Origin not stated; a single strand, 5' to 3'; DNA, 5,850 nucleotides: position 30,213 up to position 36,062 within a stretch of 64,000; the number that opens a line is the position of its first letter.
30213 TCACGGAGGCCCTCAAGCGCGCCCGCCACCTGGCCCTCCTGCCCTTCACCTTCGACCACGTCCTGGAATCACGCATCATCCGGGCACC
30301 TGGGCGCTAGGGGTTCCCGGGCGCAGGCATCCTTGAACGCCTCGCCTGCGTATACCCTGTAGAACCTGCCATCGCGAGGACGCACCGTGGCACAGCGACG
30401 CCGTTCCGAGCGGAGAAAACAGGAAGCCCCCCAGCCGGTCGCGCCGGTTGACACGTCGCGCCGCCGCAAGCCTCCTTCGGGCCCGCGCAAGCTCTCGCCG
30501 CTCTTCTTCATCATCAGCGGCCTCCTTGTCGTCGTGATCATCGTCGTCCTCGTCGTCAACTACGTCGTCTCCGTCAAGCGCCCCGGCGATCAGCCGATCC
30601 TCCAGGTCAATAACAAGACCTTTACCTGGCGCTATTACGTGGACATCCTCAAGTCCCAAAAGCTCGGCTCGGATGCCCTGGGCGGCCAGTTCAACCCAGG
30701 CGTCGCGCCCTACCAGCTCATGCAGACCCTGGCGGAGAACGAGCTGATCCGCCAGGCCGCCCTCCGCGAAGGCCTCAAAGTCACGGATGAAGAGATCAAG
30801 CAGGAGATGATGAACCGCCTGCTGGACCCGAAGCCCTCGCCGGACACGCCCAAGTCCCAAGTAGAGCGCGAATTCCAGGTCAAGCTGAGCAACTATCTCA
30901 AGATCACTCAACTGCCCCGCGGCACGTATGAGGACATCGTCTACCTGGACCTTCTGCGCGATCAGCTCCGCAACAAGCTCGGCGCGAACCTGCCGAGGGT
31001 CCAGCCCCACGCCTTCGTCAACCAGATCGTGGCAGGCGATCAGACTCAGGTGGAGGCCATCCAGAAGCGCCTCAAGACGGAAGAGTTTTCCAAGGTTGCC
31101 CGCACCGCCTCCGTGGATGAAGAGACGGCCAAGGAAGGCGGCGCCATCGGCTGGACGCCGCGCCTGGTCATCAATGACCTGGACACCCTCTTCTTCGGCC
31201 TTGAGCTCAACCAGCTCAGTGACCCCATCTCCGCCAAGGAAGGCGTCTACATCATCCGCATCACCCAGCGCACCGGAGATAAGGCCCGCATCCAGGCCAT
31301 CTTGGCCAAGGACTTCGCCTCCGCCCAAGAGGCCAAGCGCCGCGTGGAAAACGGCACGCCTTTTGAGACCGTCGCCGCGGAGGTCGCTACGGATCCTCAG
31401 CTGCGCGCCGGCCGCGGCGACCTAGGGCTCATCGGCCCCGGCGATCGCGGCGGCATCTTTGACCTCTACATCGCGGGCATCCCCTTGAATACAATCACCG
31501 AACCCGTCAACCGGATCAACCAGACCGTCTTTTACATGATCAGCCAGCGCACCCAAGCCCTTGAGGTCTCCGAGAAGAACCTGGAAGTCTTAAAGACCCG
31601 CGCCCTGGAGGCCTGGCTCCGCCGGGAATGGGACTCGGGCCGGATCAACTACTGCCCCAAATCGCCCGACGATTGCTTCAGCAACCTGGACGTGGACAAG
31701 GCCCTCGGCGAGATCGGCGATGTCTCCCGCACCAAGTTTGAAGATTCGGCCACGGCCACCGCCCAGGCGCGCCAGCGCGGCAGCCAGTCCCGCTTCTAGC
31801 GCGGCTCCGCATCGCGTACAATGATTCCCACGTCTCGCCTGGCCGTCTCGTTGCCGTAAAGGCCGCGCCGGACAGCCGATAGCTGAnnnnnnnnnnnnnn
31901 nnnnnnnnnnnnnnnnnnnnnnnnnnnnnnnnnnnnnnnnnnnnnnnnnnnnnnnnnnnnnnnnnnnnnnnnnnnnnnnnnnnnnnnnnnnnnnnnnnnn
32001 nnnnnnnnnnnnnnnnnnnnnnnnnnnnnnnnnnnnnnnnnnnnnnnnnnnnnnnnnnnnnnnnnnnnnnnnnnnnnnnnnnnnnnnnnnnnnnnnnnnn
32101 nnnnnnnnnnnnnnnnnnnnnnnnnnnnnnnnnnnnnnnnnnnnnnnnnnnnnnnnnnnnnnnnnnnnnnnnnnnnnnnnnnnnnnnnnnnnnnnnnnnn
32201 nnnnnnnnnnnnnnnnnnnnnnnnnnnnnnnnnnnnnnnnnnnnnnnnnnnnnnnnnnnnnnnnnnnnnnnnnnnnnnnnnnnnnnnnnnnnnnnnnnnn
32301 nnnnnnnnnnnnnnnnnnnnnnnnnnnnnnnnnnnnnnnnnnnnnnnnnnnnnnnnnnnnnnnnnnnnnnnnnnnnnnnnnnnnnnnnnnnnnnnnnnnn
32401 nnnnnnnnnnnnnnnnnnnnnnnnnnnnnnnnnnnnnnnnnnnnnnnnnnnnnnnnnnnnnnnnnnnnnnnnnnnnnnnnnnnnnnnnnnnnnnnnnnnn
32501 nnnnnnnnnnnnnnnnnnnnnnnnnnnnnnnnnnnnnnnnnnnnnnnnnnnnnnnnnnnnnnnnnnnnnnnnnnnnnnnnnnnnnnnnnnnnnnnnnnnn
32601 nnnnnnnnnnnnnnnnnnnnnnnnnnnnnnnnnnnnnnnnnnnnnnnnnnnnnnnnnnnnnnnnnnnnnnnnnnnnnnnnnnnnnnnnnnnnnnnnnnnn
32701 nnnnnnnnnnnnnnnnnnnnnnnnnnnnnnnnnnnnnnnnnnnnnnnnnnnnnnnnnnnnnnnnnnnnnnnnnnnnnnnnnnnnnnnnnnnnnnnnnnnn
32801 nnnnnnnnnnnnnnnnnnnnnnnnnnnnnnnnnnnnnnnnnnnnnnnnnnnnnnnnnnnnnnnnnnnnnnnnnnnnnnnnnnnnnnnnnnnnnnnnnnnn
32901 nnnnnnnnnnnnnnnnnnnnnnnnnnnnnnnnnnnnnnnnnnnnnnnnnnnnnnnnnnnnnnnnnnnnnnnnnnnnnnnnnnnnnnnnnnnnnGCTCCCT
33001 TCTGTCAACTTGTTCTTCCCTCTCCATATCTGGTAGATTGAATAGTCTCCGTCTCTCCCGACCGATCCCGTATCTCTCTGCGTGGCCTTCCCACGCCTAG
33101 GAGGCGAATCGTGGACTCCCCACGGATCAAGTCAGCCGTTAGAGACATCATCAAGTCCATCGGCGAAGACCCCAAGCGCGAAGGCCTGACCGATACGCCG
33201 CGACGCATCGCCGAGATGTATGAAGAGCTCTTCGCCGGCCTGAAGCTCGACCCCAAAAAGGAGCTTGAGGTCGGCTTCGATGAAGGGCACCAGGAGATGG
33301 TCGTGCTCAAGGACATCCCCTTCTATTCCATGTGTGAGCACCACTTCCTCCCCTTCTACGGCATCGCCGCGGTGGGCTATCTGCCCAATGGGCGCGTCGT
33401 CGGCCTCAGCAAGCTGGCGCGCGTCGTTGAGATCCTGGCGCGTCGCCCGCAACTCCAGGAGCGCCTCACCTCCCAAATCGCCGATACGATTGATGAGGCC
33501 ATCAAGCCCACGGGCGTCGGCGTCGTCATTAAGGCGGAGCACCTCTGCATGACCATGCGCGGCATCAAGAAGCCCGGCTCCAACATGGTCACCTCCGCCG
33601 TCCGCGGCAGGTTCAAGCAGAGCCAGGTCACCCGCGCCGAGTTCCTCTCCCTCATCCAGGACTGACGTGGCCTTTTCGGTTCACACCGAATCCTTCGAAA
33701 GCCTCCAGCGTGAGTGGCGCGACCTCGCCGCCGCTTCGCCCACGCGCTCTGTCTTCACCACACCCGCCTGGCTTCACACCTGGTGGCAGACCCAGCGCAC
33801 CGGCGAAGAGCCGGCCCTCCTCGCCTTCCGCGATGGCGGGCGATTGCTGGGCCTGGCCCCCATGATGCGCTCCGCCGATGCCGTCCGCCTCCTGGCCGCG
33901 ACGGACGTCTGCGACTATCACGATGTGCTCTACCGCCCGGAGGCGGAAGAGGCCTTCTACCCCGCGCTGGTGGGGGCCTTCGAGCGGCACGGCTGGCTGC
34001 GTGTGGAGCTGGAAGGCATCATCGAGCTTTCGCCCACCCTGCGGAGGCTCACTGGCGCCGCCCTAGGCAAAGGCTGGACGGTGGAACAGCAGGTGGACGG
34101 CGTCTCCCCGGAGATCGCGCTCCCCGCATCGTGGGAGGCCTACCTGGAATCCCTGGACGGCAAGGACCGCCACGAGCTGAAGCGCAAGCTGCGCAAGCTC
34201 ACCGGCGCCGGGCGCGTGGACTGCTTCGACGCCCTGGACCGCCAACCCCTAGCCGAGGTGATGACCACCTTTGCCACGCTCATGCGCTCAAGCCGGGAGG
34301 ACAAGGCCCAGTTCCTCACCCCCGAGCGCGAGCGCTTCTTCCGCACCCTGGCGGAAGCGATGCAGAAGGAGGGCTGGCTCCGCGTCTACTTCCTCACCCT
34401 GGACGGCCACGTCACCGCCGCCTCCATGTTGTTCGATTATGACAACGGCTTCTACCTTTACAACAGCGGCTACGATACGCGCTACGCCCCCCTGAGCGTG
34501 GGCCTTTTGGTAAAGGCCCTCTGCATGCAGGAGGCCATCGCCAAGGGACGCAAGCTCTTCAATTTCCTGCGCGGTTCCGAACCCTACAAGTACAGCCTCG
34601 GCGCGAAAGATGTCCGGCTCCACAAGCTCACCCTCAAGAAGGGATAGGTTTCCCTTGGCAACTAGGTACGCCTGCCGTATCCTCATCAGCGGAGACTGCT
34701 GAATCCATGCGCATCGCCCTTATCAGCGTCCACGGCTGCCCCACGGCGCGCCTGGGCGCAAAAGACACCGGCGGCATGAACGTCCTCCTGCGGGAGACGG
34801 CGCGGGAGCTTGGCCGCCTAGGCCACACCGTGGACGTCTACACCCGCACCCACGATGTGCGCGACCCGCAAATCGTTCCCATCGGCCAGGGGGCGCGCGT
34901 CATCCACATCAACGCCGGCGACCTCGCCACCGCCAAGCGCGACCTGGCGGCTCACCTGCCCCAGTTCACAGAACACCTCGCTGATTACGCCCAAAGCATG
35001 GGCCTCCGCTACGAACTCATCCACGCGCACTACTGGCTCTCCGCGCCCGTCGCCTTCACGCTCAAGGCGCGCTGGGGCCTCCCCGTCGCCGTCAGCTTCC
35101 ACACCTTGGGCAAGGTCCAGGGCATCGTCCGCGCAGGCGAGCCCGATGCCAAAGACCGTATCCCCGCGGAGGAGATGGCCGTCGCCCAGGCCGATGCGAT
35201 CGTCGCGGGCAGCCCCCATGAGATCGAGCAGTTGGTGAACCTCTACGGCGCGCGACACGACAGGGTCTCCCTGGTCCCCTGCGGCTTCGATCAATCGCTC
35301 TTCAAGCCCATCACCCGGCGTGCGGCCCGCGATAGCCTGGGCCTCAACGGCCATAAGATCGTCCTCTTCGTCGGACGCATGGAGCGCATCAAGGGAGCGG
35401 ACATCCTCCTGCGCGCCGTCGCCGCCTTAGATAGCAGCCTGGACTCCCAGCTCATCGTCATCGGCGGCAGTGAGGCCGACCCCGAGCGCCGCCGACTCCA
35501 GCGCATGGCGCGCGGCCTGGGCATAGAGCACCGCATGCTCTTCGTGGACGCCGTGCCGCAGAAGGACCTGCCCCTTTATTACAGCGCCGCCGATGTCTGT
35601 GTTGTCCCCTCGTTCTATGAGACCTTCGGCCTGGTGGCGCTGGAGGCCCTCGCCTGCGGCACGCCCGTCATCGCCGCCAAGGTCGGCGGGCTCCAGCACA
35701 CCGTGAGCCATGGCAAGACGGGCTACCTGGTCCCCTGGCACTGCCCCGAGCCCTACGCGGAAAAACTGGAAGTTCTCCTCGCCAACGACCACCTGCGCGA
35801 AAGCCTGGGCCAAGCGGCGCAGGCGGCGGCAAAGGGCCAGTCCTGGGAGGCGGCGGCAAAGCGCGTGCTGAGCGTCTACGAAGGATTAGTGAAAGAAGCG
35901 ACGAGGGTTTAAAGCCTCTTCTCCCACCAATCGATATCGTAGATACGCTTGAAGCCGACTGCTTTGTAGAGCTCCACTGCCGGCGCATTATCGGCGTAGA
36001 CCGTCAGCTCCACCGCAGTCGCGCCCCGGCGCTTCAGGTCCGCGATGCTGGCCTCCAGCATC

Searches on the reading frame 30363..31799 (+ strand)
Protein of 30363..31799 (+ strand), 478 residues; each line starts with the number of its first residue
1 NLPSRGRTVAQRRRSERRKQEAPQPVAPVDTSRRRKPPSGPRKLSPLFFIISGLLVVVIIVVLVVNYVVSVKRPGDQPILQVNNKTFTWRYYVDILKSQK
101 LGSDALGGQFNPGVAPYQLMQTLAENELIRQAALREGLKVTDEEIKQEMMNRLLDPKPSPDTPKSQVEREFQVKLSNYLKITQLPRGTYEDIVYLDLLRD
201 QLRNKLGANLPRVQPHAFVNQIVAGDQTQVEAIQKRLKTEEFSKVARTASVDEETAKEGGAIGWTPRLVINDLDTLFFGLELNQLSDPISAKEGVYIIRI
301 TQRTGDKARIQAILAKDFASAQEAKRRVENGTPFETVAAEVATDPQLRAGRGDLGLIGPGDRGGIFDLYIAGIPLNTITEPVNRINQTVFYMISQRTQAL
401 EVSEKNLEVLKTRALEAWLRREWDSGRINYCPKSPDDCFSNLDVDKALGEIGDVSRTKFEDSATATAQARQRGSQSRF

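Call 36: search_protein_families(library=pfam, proteins=[window:30363-31799:+], max_evalue=0.001)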
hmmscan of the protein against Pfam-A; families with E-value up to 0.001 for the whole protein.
window:30363-31799:+ (478 aa): 5 families
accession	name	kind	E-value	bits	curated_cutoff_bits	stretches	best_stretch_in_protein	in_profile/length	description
PF00639.27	Rotamase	-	3.1e-16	60.6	21.7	1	228-301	20-96/97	PPIC-type PPIASE domain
PF13616.12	Rotamase_3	-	1.4e-14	55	22.5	1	233-303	43-115/116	PPIC-type PPIASE domain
PF13624.11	SurA_N_3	-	2.9e-07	30.9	27.2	1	54-151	16-119/162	SurA-like N-terminal domain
PF13145.12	Rotamase_2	-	2e-06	29.1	27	1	218-306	24-111/121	PPIC-type PPIASE domain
PF13623.11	SurA_N_2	-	2.5e-05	24.6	28.5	1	48-155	12-122/145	SurA-like N-terminal domain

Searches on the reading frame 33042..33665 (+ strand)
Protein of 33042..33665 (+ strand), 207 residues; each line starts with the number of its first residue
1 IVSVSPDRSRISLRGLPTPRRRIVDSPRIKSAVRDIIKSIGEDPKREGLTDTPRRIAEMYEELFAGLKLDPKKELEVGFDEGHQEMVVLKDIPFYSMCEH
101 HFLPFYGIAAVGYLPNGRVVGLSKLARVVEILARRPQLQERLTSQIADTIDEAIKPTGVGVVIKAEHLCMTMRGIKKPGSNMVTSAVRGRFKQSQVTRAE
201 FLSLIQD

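Call 36: search_protein_families(library=pfam, proteins=[window:33042-33665:+], max_evalue=0.001)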
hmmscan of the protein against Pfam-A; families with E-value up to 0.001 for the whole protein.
window:33042-33665:+ (207 aa): 1 family
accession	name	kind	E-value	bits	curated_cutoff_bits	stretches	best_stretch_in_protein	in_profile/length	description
PF01227.27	GTP_cyclohydroI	-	1.4e-77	259.7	27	1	29-205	1-178/179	GTP cyclohydrolase I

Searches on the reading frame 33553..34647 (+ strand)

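Call 36: search_protein_families(library=pfam, proteins=[window:33553-34647:+], max_evalue=0.001)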
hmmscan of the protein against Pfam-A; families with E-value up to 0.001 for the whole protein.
window:33553-34647:+ (364 aa): 1 family
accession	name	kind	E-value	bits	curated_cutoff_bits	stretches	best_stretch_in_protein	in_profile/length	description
PF13480.13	Acetyltransf_6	-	1.3e-28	100.4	22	1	204-346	2-142/143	Acetyltransferase (GNAT) domain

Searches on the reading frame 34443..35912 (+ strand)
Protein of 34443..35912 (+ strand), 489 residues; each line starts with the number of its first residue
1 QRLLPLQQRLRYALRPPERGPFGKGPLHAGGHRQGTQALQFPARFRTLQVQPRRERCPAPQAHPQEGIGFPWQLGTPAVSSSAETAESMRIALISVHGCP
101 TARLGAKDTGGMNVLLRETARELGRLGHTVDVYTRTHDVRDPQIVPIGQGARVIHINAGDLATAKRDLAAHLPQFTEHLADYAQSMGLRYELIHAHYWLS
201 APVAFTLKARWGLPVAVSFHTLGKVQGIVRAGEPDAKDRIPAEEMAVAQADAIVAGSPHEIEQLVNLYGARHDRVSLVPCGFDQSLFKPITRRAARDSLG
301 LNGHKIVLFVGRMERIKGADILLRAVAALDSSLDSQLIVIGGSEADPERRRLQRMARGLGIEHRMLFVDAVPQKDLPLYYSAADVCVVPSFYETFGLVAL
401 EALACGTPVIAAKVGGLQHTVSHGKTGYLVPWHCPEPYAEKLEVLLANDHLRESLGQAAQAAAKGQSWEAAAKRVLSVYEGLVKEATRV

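Call 36: search_protein_families(library=pfam, proteins=[window:34443-35912:+], max_evalue=0.001)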
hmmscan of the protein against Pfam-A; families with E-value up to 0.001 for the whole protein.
window:34443-35912:+ (489 aa): 7 families
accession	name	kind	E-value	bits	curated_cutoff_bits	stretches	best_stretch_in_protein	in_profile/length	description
PF00534.26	Glycos_transf_1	-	1.7e-40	138.8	26.4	1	294-460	4-170/172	Glycosyl transferases group 1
PF13692.12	Glyco_trans_1_4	-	5.9e-36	124.3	27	1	305-448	2-142/142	Glycosyl transferases group 1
PF13579.12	Glyco_trans_4_4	-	7e-23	82.1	29.7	1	110-281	1-158/158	Glycosyl transferase 4-like domain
PF13439.12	Glyco_transf_4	-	1.3e-22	81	28.5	1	110-284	2-168/170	Glycosyltransferase Family 4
PF20706.3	GT4-conflict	-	2.1e-21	76.8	26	1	108-487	10-366/385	Family 4 Glycosyltransferase in conflict systems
PF13524.12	Glyco_trans_1_2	-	3.1e-07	30.9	25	1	364-474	28-141/144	Glycosyl transferase-like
PF08323.17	Glyco_transf_5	-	0.00018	21.7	22.7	0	174-267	113-227/239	Starch synthase catalytic domain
